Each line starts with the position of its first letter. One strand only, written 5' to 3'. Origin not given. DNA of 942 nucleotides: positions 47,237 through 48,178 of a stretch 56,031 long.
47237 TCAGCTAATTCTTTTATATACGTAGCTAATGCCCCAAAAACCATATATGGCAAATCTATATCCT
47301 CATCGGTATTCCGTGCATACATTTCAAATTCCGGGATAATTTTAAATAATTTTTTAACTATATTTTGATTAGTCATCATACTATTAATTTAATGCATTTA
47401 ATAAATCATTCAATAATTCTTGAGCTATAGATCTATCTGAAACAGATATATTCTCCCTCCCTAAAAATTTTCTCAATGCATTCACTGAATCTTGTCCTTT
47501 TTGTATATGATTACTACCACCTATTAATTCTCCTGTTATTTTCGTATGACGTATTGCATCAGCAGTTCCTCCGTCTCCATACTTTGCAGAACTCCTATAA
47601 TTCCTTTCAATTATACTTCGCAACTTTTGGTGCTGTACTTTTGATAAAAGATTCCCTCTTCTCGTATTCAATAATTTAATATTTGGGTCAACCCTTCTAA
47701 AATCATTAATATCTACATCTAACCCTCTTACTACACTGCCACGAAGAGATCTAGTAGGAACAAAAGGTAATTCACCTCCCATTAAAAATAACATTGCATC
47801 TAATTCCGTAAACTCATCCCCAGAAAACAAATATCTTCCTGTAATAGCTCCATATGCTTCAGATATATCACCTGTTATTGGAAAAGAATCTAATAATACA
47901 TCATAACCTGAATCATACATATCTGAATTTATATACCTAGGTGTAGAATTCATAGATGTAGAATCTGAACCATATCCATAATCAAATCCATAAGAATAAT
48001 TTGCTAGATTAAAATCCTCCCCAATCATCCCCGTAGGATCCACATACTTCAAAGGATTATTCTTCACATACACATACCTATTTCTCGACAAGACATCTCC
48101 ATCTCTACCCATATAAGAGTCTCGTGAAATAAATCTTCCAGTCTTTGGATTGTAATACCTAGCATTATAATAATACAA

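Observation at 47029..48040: C-terminal toxin domain of unassigned family behind a PT-TG-like module, with a 4-nt-spaced immunity candidate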

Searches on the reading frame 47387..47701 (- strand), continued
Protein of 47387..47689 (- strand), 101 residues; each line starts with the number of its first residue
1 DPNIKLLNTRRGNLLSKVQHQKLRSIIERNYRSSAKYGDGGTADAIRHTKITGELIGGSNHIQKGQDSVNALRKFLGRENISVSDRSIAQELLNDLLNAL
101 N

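Call 80: find_homologous_proteins(query=A3, max_evalue=0.001)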
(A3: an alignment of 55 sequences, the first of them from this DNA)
Query A3 (55 sequences) (105 aa, profile of the alignment): 594 proteins with E <= 0.001 among 5326 candidates; the best 120 are listed.
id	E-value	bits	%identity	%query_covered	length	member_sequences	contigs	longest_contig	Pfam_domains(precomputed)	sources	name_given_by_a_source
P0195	1.0e-36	143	52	88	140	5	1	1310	-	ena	-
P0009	2.5e-36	141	53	88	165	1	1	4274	-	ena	-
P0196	3.6e-36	141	49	83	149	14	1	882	-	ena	-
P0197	5.7e-36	140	48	88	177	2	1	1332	-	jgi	jgi:hypothetical protein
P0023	5.5e-35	137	48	88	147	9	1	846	-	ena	-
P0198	8.6e-35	137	49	86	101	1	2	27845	-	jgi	-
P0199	2.2e-34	135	43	96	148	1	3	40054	-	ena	-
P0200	2.6e-34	135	46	83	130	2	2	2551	-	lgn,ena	-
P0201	3.3e-34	135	45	96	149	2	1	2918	-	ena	-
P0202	1.0e-33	133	50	71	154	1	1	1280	-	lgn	-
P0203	2.0e-33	132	45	83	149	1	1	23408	-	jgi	-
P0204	2.1e-33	132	46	83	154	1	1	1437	-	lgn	-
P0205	2.3e-33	132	46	86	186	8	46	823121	-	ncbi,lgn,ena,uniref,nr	ncbi:hypothetical protein [Holdemania filiformis]|uniref:hypothetical protein n=1 Tax=Holdemania fil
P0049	2.4e-33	132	47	89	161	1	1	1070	-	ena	-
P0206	2.6e-33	132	47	86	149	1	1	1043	-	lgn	-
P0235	3.2e-31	125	44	79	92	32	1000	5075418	-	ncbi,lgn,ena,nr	ncbi:type IV secretion protein Rhs [Escherichia coli]|nr:type IV secretion protein Rhs [Escherichia 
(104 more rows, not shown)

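Call 82: find_encoding_contigs(protein=P0235, flank=6000, max_places=4)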
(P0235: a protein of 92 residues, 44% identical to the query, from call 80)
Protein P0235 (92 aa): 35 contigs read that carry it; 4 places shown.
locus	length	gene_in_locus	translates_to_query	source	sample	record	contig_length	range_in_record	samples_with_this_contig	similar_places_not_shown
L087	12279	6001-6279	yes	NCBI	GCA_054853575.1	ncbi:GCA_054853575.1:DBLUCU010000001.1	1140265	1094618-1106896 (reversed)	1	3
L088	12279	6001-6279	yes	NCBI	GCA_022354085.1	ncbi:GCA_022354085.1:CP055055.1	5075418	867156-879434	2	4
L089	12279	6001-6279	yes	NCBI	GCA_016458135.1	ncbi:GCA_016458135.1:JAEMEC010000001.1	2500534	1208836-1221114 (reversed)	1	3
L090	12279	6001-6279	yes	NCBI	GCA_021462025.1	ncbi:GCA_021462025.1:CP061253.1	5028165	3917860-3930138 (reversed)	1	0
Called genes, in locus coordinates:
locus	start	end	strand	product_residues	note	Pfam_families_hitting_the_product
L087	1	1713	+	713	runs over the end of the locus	PF05954:Phage_GPD, PF04717:Phage_base_V, PF20093:DUF6484 (faint), PF22178:Gp5_trimer_C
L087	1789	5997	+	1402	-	PF20148:DUF6531, PF05593:RHS_repeat, PF25023:TEN_YD-shell (weak), PF05593:RHS_repeat, PF25023:TEN_YD-shell, PF03527:RHS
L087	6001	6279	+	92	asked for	-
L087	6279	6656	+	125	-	-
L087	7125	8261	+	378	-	PF13808:DDE_Tnp_1_assoc, PF01609:DDE_Tnp_1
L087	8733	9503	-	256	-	PF00795:CN_hydrolase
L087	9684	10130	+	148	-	PF08816:Ivy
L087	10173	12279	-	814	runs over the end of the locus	PF02771:Acyl-CoA_dh_N, PF02770:Acyl-CoA_dh_M, PF00441:Acyl-CoA_dh_1, PF09317:ACDH_C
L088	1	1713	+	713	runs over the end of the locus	PF05954:Phage_GPD, PF04717:Phage_base_V, PF20093:DUF6484 (faint), PF22178:Gp5_trimer_C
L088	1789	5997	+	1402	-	PF20148:DUF6531, PF05593:RHS_repeat, PF25023:TEN_YD-shell, PF05593:RHS_repeat, PF25023:TEN_YD-shell, PF03527:RHS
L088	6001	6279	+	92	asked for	-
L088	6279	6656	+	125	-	-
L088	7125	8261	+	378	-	PF13808:DDE_Tnp_1_assoc, PF01609:DDE_Tnp_1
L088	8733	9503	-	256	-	PF00795:CN_hydrolase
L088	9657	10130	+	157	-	PF08816:Ivy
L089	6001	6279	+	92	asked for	-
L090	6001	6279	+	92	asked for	-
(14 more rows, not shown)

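Call 93: search_protein_families(library=pfam, proteins=[L083:6300-6704:+, L084:5267-5635:+, L091:2375-6880:+], max_evalue=0.01)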
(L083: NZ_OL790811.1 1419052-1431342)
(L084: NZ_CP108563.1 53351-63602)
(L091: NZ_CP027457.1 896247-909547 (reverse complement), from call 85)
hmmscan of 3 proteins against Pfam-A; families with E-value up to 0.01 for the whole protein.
L083:6300-6704:+ (134 aa): 1 family
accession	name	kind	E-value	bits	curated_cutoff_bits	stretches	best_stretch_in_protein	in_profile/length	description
PF24722.1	DUF7674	-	6.9e-09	36.2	27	1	71-128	46-106/111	Domain of unknown function (DUF7674)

L084:5267-5635:+ (122 aa): 1 family
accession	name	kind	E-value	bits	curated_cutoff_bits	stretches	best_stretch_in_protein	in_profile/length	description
PF24722.1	DUF7674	-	7.4e-06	26.4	27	1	29-108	29-107/111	Domain of unknown function (DUF7674)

L091:2375-6880:+ (1501 aa): 4 families
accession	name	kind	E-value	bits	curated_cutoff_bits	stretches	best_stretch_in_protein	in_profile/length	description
PF05593.20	RHS_repeat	-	1.1e-73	242.9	22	11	587-623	1-37/38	RHS Repeat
PF20148.4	DUF6531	-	2.9e-18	66.4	24.1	1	47-123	2-74/74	Domain of unknown function (DUF6531)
PF03527.20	RHS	-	1e-13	51.3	27.9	1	1153-1187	2-36/38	RHS protein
PF25023.1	TEN_YD-shell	-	2.9e-05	22.8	50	0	1156-1230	793-866/909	Teneurin YD-shell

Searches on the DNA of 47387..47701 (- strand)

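Call 83: search_dna_similar(query=L088:5400-6700:+, collection=ecoli_genomes, mode=near, max_rows=12)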
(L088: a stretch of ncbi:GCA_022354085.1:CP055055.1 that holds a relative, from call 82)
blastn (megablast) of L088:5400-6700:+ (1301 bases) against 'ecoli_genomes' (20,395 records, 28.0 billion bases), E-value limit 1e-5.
Records with a match: 3612; places in all: 7150; records where one place covers at least 80% of the query: 126.
Genomes with a match: 3607 of 5426; with a place that covers at least 80% of the query: 126. Places per genome that has any: lowest 1, median 1, highest 7. On chromosomes: 7140 places; on plasmids: 10.
Best place of each record, by identity: >=99% 138; 95-99% 369; 90-95% 1970; 80-90% 1135.
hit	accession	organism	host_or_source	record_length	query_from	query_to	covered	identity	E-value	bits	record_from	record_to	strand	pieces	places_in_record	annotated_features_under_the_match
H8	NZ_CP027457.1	Escherichia coli strain 88-3493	missing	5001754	1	1301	100%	99.8%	0e+0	2392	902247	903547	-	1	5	RHS element core protein | hypothetical protein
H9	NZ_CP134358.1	Escherichia coli strain TUM13936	Homo sapiens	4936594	1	1301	100%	99.8%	0e+0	2392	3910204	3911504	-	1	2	RHS element core protein | hypothetical protein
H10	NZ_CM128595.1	Escherichia coli strain 100181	Homo sapiens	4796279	1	1301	100%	99.8%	0e+0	2392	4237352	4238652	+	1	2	RHS element core protein | hypothetical protein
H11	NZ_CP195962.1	Escherichia coli strain D8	Water sample from the Juan Diaz River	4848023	1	1301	100%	99.8%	0e+0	2392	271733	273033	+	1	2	RHS repeat-associated core domain-containing protein | hypothetical protein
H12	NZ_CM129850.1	Escherichia coli strain TB06051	fresh water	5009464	1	1301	100%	99.8%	0e+0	2386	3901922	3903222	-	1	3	RHS element core protein | hypothetical protein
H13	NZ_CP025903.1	Escherichia coli strain 300709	Homo sapiens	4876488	1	1301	100%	99.7%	0e+0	2381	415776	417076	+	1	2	RHS repeat-associated core domain-containing protein | hypothetical protein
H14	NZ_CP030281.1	Escherichia coli strain E308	Broiler chicken farm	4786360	1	1301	100%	99.7%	0e+0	2381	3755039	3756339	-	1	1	RHS repeat-associated core domain-containing protein | hypothetical protein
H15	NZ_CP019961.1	Escherichia coli strain HKUOPY1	Ailuropoda melanoleuca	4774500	1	1301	100%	99.7%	0e+0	2381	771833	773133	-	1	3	RHS element core protein | hypothetical protein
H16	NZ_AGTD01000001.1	Escherichia coli UMNF18 strain UMNF18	porcine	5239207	1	1301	100%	99.7%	0e+0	2381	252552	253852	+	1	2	RHS repeat-associated core domain-containing protein | hypothetical protein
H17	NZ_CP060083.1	Escherichia coli strain G1/2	Homo sapiens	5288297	1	1301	100%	99.7%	0e+0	2381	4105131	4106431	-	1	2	RHS element core protein | hypothetical protein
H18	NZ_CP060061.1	Escherichia coli strain G6/7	Homo sapiens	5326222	1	1301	100%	99.7%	0e+0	2381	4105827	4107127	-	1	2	RHS element core protein | hypothetical protein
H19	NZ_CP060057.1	Escherichia coli strain G8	Homo sapiens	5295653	1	1301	100%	99.7%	0e+0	2381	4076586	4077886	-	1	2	RHS element core protein | hypothetical protein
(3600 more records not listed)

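Call 85: get_annotated_region(hit=H8, flank=6000)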
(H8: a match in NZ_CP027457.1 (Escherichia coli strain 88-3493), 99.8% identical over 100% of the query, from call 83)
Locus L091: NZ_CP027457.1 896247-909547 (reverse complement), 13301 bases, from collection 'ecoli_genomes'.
description: Escherichia coli strain 88-3493 chromosome, complete genome
organism: Escherichia coli strain 88-3493 (NCBI taxid 562)
replicon: chromosome; assembly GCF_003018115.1
host: missing; source: missing; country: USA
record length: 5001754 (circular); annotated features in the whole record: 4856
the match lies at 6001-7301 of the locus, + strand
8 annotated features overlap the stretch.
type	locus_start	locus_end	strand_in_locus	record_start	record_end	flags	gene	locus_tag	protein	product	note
CDS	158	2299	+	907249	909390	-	-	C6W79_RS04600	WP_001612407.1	type VI secretion system tip protein VgrG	-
CDS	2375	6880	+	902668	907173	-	-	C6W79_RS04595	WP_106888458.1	RHS element core protein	-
CDS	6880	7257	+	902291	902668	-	-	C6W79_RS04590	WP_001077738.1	hypothetical protein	-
CDS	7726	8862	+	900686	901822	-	-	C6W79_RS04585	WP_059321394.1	ISAs1-like element ISEc1 family transposase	-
CDS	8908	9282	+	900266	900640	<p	-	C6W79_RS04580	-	ISAs1 family transposase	incomplete; partial in the middle of a contig; missing C-terminus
CDS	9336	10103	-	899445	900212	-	yafV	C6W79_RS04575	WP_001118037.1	2-oxoglutaramate amidase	-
CDS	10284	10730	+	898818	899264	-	ivy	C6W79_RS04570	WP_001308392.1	Ivy family C-type lysozyme inhibitor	-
CDS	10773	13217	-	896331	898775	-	fadE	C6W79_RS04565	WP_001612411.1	acyl-CoA dehydrogenase FadE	-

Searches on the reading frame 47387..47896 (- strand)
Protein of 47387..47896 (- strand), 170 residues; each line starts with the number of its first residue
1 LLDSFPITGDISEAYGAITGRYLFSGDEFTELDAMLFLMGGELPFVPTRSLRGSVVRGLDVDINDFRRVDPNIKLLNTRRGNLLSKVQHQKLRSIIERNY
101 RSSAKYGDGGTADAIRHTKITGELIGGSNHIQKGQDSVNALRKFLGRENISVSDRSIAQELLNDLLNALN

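Call 10: find_homologous_proteins(query=window:47387-47896:-, max_evalue=0.01)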
Query seq(170 aa) (170 aa): 3 proteins with E <= 0.01 among 54 candidates.
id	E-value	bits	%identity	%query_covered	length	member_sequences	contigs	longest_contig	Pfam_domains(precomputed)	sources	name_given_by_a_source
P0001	1.1e-12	66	43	54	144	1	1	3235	-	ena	-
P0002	5.0e-8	51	56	29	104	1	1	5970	-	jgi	jgi:hypothetical protein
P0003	1.1e-4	40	39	49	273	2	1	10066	-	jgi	jgi:hypothetical protein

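Call 14: find_encoding_contigs(protein=P0001, flank=5000)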
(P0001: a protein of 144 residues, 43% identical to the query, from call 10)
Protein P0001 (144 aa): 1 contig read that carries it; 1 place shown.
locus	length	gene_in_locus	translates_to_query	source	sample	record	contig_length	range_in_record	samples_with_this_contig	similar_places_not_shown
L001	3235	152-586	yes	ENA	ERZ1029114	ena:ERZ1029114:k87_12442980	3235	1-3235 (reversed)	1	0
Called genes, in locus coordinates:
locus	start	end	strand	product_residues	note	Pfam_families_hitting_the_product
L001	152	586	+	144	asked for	-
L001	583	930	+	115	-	PF24722:DUF7674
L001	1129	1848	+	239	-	PF14386:DUF4417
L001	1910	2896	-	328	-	PF17827:PrmC_N, PF08241:Methyltransf_11 (faint), PF05175:MTS, PF06325:PrmA (weak), PF13847:Methyltransf_31, PF08242:Methyltransf_12, PF13649:Methyltransf_25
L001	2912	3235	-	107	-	?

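Call 15: find_encoding_contigs(protein=P0003, flank=5000)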
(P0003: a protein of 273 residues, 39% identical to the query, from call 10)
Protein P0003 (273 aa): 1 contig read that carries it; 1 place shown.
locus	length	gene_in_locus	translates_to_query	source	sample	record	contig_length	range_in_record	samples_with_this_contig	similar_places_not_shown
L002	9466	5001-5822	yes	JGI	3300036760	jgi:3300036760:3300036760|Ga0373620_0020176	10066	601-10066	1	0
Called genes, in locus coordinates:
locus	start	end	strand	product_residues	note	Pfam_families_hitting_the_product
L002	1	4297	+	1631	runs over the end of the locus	?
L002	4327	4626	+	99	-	-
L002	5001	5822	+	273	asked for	-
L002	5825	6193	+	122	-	PF24722:DUF7674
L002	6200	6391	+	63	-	-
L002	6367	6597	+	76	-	-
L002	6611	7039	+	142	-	PF06271:RDD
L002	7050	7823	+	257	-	-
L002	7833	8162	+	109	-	PF17032:Zn_ribbon_15 (weak)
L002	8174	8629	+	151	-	-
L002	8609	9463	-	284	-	PF00266:Aminotran_5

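Call 24: search_protein_families(library=pfam, alignment_id=A2, max_evalue=0.01)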
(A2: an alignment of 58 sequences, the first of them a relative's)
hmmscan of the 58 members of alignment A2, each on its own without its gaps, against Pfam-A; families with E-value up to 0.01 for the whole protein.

A. member 1, P0003 (273 aa): 0 families

B. families by the number of members that match (of 58 scanned): 22 families
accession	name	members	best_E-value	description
PF05593.20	RHS_repeat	6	3.9e-102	RHS Repeat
PF04830.18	DUF637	4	1.2e-30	Possible hemagglutinin (DUF637)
PF14449.11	PT-TG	4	6e-09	Pre-toxin TG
PF07591.16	PT-HINT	1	6.2e-22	Pretoxin HINT domain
PF05488.18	PAAR_motif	1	1.7e-21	PAAR motif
PF04829.18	PT-VENN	1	3.2e-21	Pre-toxin domain with VENN motif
PF20148.4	DUF6531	1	6.3e-15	Domain of unknown function (DUF6531)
PF03527.20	RHS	1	1.3e-09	RHS protein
PF13403.11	Hint_2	1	3.6e-08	Hint domain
PF01471.23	PG_binding_1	1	8.5e-07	Putative peptidoglycan binding domain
PF14890.11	Intein_splicing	1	5.1e-06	Intein splicing domain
PF15520.11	Ntox10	1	8.6e-06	Novel toxin 10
PF06347.19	SH3_4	1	0.00012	Bacterial SH3 domain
PF01079.26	Hint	1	0.00021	Hint module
PF08517.17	AXH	1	0.00067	Ataxin-1 and HBP1 module (AXH)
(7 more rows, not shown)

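Call 25: search_protein_families(library=ncbifam, alignment_id=A2, max_evalue=0.01)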
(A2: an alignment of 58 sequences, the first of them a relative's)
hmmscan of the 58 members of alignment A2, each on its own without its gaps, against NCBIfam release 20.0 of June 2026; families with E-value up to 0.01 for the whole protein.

A. member 1, P0003 (273 aa): 0 families

B. families by the number of members that match (of 58 scanned): 15 families
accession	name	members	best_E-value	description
TIGR03696.1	Rhs_assc_core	21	6.8e-24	RHS repeat-associated core domain-containing protein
NF041261.1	RHS_core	11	1.2e-68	RHS element core protein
TIGR01643.1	YD_repeat_2x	4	5.6e-107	YD repeat-containing protein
NF033420.0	T6SS_PAAR_dom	1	3.1e-07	type VI secretion system PAAR protein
NF052335.1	PdgHdaseHSB129560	1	2.9e-06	peptidoglycan hydrolase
TIGR01443.1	intein_Cterm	1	7.7e-05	intein C-terminal splicing region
NF045487.1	ASRP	1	0.00014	archaea-specific SMC-related protein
NF052336.1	PdgHdaseHSB100310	1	0.00019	peptidoglycan hydrolase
TIGR02869.1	spore_SleB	1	0.00023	spore cortex-lytic enzyme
TIGR03346.1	chaperone_ClpB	1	0.00075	ATP-dependent chaperone ClpB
TIGR01641.1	phageSPP1_gp7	1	0.0038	minor capsid protein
TIGR00414.1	serS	1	0.0049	serine--tRNA ligase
NF011591.0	PRK15016.1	1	0.0054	isochorismate synthase EntC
NF052682.1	morpho_FcmC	1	0.0075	filament morphology membrane protein FcmC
NF052504.1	sll1863_fam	1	0.0095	sll1863 family stress response protein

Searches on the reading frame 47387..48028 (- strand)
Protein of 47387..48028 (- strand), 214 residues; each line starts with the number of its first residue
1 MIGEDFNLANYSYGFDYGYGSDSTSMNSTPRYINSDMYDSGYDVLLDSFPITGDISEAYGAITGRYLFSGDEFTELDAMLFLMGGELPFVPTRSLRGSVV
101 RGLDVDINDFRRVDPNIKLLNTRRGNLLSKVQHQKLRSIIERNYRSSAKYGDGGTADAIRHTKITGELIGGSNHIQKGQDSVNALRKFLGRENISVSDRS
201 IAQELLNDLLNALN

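Call 6: search_protein_families(library=pfam, proteins=[window:47387-48028:-], max_evalue=1)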
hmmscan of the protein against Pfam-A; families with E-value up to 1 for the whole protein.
seq(214 aa): 1 family
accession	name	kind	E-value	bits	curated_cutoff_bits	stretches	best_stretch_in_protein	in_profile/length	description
PF14449.11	PT-TG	-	0.013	15.9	23.5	1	40-77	3-40/68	Pre-toxin TG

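Call 7: search_protein_families(library=ncbifam, proteins=[window:47387-48028:-], max_evalue=1)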
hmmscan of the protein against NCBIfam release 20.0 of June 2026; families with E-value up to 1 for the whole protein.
seq(214 aa): 0 families

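Call 8: search_solved_structures(query=window:47387-48028:-, max_evalue=10, show_alignments=2)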
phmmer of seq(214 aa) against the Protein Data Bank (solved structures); distinct sequences matched with E-value up to 10: 1.
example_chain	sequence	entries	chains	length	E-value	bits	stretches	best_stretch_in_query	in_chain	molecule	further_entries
9e2g_4Q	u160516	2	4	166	0.28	14.2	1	74-147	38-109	MOP23C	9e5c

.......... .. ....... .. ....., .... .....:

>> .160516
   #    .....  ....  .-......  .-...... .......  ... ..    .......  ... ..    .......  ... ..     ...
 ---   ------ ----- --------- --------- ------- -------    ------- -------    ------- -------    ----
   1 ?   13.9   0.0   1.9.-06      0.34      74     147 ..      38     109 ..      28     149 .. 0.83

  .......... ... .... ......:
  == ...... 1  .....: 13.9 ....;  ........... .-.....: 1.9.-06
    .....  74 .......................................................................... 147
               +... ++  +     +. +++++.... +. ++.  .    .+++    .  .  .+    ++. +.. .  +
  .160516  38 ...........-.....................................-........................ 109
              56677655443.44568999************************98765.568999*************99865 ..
